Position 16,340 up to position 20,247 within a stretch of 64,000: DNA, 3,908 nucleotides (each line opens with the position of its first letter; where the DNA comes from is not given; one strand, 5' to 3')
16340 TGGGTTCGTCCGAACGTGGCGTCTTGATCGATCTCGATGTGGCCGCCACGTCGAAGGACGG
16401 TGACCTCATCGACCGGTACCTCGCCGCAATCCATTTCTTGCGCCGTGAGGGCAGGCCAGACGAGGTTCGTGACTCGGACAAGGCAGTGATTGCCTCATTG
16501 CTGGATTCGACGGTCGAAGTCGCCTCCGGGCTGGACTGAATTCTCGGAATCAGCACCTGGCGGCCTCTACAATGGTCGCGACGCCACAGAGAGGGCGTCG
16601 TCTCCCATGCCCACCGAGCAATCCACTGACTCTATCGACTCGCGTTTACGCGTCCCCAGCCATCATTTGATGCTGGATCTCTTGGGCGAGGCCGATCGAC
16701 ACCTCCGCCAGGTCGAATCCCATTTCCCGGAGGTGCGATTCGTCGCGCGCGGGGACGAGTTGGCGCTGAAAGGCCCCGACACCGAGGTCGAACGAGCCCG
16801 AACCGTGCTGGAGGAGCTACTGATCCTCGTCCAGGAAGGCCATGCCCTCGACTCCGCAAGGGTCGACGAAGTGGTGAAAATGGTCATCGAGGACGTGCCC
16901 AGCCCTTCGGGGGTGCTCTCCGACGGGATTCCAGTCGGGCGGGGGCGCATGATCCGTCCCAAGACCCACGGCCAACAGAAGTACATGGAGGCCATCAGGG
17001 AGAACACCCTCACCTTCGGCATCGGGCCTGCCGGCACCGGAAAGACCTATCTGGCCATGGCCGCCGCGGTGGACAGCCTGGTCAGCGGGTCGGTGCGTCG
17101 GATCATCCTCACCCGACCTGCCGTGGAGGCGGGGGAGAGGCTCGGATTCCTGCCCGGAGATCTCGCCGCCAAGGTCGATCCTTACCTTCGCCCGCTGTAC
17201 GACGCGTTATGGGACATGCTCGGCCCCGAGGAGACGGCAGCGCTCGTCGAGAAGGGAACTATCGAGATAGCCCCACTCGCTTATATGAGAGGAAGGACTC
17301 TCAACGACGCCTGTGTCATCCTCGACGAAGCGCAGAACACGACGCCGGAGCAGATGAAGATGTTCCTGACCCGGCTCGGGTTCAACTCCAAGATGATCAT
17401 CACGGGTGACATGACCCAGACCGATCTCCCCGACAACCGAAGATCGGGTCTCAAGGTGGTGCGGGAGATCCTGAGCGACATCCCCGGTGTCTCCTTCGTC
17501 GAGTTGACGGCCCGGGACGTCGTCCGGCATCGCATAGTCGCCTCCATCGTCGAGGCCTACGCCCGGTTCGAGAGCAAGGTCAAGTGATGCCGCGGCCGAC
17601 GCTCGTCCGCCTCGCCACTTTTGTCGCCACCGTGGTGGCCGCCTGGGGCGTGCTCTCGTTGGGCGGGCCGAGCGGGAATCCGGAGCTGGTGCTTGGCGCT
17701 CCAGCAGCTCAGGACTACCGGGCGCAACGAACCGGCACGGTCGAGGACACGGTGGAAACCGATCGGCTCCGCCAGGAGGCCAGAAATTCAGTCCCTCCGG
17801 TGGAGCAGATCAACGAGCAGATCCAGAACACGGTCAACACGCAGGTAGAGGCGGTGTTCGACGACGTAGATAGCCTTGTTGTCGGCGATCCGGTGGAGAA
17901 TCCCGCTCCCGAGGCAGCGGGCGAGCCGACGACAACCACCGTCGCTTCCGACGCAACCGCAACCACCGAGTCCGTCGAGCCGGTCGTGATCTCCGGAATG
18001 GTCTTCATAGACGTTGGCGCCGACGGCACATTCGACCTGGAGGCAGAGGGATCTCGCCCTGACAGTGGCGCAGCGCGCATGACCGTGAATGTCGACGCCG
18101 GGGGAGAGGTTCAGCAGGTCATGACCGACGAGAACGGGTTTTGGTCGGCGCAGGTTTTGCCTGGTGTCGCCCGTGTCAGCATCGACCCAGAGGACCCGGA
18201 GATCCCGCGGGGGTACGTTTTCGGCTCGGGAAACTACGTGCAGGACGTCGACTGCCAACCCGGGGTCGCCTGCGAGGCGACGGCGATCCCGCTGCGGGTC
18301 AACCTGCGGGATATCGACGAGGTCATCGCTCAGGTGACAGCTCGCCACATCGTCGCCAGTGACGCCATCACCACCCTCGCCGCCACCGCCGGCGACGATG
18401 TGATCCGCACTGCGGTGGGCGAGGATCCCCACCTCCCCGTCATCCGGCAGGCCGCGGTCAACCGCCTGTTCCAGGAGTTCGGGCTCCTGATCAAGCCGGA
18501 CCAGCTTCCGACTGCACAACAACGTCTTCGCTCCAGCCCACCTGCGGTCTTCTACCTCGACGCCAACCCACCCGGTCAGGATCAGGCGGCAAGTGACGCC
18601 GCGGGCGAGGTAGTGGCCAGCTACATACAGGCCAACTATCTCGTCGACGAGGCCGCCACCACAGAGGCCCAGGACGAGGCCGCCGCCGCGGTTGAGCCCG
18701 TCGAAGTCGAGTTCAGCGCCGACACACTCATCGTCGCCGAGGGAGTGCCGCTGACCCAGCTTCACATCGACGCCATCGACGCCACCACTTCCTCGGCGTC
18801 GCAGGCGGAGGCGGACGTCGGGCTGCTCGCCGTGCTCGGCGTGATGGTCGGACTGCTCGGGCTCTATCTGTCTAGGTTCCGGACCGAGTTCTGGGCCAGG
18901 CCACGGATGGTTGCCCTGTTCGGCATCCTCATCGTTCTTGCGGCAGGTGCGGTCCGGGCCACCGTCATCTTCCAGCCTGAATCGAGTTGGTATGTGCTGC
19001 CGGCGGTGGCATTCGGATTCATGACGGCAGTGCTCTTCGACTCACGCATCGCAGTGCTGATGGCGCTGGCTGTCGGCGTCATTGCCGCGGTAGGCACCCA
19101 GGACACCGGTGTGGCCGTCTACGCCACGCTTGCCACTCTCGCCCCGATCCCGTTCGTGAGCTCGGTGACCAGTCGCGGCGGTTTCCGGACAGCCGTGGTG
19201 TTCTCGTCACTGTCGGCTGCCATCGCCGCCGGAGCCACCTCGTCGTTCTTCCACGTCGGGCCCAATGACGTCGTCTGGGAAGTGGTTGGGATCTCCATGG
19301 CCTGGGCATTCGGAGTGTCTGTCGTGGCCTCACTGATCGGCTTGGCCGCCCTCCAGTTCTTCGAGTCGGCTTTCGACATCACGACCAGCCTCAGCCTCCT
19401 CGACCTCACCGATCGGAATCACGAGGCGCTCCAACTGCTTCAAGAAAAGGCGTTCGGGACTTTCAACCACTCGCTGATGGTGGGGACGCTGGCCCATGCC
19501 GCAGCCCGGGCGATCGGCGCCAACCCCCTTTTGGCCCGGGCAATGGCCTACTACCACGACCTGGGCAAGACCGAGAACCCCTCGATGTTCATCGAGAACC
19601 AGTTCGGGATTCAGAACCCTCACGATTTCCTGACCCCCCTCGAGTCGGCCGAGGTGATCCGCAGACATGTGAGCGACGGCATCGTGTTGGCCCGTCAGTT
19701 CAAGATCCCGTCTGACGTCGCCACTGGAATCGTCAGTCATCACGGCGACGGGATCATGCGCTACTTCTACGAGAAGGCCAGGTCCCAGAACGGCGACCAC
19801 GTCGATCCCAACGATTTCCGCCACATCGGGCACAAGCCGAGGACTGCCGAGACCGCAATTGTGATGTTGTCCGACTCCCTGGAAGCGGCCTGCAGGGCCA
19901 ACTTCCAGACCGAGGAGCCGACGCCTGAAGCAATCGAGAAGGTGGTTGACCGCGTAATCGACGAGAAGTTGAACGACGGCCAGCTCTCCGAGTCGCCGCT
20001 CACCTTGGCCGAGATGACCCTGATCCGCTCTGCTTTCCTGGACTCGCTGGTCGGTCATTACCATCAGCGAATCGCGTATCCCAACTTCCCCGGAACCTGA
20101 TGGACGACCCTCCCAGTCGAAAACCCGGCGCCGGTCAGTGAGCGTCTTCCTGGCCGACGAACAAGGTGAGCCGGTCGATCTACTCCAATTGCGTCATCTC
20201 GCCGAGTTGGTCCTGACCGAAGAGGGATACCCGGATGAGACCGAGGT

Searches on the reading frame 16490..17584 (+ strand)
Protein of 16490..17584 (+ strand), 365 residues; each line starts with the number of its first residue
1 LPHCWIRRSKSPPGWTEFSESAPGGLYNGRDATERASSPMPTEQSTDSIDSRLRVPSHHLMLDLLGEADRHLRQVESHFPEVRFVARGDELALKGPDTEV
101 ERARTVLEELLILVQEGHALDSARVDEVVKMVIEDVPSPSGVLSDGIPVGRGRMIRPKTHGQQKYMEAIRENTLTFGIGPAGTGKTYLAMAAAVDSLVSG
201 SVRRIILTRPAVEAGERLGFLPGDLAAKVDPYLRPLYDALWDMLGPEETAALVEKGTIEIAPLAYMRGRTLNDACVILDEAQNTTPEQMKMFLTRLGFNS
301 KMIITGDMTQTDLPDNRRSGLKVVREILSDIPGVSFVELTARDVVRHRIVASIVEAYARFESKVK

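Call 75: search_protein_families(library=pfam, proteins=[window:16490-17584:+], max_evalue=0.001)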
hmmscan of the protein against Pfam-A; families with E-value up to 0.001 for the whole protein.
window:16490-17584:+ (365 aa): 4 families
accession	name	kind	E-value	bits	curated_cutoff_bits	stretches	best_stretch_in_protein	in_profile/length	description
PF02562.22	PhoH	-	3.9e-96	320.9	27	1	154-357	1-204/205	PhoH-like protein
PF13604.12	AAA_30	-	7.1e-07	29.6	27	1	160-311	4-128/191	AAA domain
PF13245.12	AAA_19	-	1.7e-06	28.7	25.1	1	165-311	4-129/134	AAA domain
PF00270.35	DEAD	-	0.00084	19.5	26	0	160-206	2-49/167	DEAD/DEAH box helicase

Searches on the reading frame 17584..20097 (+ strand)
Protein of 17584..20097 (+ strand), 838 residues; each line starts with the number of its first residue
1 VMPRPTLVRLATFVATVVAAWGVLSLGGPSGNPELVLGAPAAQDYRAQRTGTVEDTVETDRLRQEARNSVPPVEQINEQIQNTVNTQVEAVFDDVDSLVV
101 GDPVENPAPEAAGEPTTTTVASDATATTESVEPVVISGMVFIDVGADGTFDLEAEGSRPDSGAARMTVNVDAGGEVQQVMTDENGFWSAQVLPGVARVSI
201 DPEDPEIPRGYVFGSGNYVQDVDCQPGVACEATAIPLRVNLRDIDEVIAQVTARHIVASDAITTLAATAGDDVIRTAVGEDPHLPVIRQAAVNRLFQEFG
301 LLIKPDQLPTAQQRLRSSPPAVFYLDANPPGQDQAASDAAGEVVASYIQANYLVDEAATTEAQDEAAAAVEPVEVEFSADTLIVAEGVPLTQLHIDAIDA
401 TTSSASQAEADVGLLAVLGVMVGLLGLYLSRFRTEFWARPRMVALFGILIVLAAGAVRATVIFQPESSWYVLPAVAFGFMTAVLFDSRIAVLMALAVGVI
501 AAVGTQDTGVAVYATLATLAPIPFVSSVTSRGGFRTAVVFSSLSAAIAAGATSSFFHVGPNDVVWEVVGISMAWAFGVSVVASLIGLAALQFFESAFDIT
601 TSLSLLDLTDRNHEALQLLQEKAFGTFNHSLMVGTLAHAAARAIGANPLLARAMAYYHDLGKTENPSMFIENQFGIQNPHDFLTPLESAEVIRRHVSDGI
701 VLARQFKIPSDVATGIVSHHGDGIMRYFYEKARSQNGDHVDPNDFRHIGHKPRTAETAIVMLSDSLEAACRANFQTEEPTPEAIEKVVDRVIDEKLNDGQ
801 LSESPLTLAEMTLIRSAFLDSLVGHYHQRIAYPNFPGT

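Call 75: search_protein_families(library=pfam, proteins=[window:17584-20097:+], max_evalue=0.001)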
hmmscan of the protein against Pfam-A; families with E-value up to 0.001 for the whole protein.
window:17584-20097:+ (838 aa): 3 families
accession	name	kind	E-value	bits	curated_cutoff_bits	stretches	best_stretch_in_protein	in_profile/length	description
PF07697.16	7TMR-HDED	-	3e-25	90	27.6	1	37-400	2-219/224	7TM-HD extracellular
PF01966.28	HD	-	7.5e-16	58.9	22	1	626-768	1-115/116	HD domain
PF07698.17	7TM-7TMR_HD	-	1.7e-15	57.9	29.4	1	412-601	5-190/190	7TM receptor with intracellular HD hydrolase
